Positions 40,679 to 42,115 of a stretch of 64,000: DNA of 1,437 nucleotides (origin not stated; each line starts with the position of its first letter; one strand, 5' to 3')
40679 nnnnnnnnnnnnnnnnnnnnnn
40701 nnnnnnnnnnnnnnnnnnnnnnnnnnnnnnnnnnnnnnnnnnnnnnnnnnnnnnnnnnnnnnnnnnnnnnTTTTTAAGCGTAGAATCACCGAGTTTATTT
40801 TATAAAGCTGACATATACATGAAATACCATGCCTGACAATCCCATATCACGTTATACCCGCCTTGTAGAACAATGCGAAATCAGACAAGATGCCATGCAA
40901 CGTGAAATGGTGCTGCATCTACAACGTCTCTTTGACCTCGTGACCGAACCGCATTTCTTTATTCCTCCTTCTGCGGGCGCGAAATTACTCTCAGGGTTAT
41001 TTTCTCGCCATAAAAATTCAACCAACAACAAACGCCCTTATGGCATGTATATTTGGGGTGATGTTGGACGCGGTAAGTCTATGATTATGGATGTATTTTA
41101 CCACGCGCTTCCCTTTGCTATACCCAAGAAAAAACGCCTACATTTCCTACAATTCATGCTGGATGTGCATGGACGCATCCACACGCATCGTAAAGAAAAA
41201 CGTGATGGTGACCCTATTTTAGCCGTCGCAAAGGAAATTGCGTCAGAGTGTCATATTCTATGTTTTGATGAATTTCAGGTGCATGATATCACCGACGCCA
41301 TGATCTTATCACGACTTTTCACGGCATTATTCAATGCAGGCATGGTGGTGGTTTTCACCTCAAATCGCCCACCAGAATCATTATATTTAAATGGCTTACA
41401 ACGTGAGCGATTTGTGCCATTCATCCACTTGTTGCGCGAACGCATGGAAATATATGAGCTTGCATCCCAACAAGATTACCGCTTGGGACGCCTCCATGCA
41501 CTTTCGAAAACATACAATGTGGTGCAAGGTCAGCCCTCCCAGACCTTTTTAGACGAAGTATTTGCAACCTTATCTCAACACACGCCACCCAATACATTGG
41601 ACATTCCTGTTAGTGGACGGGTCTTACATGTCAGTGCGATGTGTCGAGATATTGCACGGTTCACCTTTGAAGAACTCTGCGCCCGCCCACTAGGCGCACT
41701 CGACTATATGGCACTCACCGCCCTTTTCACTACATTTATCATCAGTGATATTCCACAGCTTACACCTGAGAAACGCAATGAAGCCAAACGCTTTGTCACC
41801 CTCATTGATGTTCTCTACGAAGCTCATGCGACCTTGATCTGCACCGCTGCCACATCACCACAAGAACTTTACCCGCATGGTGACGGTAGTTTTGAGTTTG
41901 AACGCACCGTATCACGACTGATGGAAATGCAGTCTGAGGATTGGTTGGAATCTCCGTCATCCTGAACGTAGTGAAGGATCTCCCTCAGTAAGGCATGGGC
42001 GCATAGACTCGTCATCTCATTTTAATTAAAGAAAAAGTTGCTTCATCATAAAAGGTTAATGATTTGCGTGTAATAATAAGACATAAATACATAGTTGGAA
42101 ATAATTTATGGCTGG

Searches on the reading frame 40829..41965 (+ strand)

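Call 19: search_protein_families(library=pfam, proteins=[window:40829-41965:+], max_evalue=0.001)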
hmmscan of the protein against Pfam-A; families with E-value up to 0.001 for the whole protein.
window:40829-41965:+ (378 aa): 2 families
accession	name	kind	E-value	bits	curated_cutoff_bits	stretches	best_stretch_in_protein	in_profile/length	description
PF03969.22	AFG1_ATPase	-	3.1e-105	352.5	27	1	5-374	3-359/361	AFG1-like ATPase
PF00308.24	Bac_DnaA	-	2.4e-05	25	23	0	72-185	36-144/162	Bacterial DnaA ATPAse domain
